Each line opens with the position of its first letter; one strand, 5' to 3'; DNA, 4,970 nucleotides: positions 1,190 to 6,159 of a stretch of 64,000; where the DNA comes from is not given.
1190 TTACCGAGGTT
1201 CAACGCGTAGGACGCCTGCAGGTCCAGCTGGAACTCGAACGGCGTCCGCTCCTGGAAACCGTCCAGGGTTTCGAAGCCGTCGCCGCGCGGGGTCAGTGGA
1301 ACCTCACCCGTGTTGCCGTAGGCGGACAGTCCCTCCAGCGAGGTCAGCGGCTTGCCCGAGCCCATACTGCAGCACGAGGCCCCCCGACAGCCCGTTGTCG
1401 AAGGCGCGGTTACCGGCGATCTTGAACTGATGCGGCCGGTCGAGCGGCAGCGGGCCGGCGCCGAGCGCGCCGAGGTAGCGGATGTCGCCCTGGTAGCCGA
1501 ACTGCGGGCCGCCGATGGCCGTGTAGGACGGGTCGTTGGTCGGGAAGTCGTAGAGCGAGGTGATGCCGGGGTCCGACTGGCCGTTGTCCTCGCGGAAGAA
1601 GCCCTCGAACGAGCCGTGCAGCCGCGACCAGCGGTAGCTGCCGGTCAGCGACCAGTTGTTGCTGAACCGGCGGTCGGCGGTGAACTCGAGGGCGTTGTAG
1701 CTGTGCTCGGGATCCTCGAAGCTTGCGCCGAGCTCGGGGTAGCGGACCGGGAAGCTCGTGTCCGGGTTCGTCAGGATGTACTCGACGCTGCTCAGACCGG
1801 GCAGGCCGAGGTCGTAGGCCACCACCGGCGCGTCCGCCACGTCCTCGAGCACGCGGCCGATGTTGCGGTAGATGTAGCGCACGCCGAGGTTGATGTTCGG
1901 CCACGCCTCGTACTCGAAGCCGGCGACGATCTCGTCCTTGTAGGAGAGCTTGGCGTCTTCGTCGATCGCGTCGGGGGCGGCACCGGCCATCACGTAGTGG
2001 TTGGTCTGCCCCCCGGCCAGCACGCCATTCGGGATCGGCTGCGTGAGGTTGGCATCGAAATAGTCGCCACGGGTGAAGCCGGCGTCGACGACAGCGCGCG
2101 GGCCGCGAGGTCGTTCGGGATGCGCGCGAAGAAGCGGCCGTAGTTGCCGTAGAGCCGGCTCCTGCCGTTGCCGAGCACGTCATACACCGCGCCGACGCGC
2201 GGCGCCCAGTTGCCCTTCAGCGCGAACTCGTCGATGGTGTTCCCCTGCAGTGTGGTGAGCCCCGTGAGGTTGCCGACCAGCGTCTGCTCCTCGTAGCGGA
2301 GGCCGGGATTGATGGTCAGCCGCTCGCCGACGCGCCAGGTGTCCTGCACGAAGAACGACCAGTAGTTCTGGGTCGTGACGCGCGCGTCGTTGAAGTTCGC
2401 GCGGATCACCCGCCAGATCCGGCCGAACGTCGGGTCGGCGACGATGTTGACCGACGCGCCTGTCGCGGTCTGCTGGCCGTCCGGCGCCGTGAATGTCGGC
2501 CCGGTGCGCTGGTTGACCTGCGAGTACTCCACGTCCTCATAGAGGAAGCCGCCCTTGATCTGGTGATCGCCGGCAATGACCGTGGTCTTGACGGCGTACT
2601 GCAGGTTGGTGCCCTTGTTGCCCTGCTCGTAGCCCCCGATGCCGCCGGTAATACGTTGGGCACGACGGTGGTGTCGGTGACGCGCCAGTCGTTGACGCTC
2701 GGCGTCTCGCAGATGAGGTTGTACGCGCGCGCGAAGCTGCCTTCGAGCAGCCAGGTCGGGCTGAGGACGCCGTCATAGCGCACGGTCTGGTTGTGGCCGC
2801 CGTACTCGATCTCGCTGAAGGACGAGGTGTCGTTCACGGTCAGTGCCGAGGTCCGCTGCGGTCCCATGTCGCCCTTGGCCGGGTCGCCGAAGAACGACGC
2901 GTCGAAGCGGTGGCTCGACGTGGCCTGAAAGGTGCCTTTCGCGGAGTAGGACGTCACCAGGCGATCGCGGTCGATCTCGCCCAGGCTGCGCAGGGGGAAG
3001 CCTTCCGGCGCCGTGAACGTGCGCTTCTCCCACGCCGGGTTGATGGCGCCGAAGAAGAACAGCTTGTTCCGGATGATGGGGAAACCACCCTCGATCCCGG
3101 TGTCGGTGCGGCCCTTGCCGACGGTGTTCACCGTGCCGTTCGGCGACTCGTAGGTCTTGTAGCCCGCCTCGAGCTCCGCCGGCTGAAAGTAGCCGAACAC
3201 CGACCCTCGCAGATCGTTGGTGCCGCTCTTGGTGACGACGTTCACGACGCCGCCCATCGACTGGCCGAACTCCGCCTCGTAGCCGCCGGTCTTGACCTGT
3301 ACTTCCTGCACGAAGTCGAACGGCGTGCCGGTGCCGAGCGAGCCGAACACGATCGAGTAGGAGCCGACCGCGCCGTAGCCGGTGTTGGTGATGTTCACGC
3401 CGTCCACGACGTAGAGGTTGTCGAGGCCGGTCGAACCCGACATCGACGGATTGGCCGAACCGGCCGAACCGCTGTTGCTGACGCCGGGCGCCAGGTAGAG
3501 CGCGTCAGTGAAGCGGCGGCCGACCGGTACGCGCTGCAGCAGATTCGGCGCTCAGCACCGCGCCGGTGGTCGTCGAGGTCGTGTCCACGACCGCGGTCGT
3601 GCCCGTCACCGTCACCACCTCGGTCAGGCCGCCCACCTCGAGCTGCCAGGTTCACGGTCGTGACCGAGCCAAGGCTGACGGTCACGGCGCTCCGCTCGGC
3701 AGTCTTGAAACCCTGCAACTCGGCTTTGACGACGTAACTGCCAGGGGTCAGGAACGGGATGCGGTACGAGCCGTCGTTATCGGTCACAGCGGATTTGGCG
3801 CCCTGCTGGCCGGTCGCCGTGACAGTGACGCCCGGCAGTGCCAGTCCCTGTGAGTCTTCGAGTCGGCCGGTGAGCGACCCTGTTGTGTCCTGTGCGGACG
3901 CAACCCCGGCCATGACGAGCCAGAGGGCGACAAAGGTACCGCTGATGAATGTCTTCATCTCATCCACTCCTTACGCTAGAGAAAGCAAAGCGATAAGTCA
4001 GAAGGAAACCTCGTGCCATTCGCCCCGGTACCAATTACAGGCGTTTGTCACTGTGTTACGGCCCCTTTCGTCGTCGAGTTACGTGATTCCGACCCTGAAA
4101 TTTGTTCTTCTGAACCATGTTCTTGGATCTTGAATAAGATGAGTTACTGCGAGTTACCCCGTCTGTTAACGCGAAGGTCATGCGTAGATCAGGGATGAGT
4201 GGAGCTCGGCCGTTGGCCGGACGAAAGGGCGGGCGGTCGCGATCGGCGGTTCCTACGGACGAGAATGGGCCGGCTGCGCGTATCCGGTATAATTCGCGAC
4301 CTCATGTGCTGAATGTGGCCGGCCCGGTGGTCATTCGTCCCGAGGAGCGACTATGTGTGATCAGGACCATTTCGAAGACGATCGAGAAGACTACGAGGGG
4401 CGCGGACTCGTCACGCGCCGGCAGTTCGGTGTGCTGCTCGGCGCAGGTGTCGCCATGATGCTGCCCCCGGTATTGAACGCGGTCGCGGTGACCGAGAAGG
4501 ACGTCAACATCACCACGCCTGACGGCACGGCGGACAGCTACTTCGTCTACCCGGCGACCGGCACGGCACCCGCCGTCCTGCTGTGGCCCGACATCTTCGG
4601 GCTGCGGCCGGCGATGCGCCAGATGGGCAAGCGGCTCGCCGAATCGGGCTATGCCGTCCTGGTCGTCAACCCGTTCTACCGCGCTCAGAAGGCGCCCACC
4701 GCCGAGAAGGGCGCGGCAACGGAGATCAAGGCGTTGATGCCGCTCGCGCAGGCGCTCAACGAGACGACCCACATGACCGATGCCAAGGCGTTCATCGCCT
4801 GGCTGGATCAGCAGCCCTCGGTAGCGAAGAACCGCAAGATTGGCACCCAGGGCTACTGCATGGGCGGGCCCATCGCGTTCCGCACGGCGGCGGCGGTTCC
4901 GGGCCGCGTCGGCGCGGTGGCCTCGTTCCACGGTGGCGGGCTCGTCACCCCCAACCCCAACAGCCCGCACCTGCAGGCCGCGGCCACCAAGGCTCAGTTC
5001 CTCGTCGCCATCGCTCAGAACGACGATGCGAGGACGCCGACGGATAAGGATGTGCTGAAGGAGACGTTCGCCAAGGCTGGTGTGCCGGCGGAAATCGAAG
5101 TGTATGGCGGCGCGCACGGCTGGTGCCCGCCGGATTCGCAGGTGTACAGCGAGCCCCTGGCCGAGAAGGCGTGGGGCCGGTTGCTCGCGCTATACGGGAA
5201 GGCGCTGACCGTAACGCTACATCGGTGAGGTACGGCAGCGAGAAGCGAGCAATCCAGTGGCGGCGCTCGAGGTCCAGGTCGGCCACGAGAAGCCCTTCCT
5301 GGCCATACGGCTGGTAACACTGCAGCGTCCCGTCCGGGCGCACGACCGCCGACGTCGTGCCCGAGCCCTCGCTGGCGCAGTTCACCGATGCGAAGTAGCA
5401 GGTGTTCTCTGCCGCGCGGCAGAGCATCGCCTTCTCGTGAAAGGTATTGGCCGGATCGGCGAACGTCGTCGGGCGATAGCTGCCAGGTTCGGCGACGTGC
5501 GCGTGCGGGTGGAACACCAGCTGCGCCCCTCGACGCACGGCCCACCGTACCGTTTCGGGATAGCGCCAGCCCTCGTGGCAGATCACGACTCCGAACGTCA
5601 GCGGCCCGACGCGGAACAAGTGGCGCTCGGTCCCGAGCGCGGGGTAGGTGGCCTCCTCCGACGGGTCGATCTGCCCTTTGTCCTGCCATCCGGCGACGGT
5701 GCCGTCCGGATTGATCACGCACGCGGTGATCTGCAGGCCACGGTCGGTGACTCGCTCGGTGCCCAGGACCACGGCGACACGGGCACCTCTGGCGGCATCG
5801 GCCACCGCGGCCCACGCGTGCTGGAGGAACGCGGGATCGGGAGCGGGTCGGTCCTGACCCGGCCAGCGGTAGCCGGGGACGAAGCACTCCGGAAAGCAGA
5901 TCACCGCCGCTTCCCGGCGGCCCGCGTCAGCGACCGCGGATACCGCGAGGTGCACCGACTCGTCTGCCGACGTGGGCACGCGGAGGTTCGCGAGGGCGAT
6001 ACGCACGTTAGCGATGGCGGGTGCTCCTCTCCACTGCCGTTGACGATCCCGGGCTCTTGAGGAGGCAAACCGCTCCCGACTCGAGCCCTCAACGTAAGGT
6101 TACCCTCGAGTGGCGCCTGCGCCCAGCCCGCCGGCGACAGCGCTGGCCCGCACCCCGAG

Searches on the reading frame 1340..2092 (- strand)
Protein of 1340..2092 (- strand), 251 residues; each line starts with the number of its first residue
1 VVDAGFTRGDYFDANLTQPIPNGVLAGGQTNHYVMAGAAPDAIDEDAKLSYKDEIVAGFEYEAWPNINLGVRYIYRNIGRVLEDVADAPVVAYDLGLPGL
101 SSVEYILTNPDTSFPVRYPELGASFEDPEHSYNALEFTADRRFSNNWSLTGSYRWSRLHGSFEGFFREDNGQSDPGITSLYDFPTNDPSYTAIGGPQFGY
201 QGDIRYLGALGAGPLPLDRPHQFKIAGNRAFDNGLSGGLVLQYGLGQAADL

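Call 20: search_protein_families(library=pfam, proteins=[window:1340-2092:-], max_evalue=0.001)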
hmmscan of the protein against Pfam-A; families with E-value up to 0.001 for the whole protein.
window:1340-2092:- (251 aa): 1 family
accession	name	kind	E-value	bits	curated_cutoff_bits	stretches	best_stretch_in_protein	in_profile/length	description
PF25183.1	OMP_b-brl_4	-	1.5e-08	34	30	1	15-170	497-644/838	Outer membrane beta barrel domain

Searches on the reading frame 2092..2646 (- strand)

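Call 20: search_protein_families(library=pfam, proteins=[window:2092-2646:-], max_evalue=0.001)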
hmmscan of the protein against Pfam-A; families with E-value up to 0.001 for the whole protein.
window:2092-2646:- (185 aa): 2 families
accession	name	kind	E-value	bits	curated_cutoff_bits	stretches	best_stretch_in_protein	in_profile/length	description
PF25183.1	OMP_b-brl_4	-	1.5e-20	73.6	30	1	5-179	276-468/838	Outer membrane beta barrel domain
PF00593.30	TonB_dep_Rec_b-barrel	-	8e-14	52.8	27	1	28-174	78-242/436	TonB dependent receptor-like, beta-barrel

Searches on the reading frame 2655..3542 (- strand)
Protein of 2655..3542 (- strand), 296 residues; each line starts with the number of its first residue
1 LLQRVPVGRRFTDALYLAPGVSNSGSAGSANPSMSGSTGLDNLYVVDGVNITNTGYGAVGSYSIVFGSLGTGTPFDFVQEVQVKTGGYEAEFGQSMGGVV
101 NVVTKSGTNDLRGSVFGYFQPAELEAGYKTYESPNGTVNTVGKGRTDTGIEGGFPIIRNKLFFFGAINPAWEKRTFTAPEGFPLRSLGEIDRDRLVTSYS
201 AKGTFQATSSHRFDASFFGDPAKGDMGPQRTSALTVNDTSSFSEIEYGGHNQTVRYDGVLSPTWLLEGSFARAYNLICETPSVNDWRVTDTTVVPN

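Call 20: search_protein_families(library=pfam, proteins=[window:2655-3542:-], max_evalue=0.001)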
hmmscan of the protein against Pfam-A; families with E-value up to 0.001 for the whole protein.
window:2655-3542:- (296 aa): 2 families
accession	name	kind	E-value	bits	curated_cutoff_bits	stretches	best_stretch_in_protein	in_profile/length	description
PF25183.1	OMP_b-brl_4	-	2.8e-10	39.7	30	1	103-167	1-62/838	Outer membrane beta barrel domain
PF07715.20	Plug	-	4.5e-06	27.6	23.9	1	9-99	23-107/107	TonB-dependent Receptor Plug Domain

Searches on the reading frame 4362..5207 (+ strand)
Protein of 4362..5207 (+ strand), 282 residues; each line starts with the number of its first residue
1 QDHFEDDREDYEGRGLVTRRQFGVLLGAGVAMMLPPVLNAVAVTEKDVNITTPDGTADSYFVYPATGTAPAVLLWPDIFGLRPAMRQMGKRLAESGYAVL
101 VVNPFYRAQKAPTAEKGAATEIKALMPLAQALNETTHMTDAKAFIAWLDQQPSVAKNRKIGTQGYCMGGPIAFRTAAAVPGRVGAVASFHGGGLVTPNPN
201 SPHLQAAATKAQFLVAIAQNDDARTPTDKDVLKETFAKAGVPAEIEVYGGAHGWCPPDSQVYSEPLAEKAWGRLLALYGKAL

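Call 25: search_protein_families(library=pfam, proteins=[window:4362-5207:+], max_evalue=0.001)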
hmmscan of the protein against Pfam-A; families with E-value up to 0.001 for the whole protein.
window:4362-5207:+ (282 aa): 2 families
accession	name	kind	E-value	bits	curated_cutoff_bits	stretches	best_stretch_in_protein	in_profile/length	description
PF01738.24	DLH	-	1.2e-34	120.2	21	1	59-279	3-214/217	Dienelactone hydrolase family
PF00561.26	Abhydrolase_1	-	0.00032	20.9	25.8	1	88-240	19-146/245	alpha/beta hydrolase fold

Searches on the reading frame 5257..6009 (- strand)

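Call 25: search_protein_families(library=pfam, proteins=[window:5257-6009:-], max_evalue=0.001)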
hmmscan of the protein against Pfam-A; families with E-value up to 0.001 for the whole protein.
window:5257-6009:- (251 aa): 1 family
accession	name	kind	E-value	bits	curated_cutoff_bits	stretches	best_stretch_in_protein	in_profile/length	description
PF00795.27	CN_hydrolase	-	2.3e-25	89.8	23.2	1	3-249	1-250/256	Carbon-nitrogen hydrolase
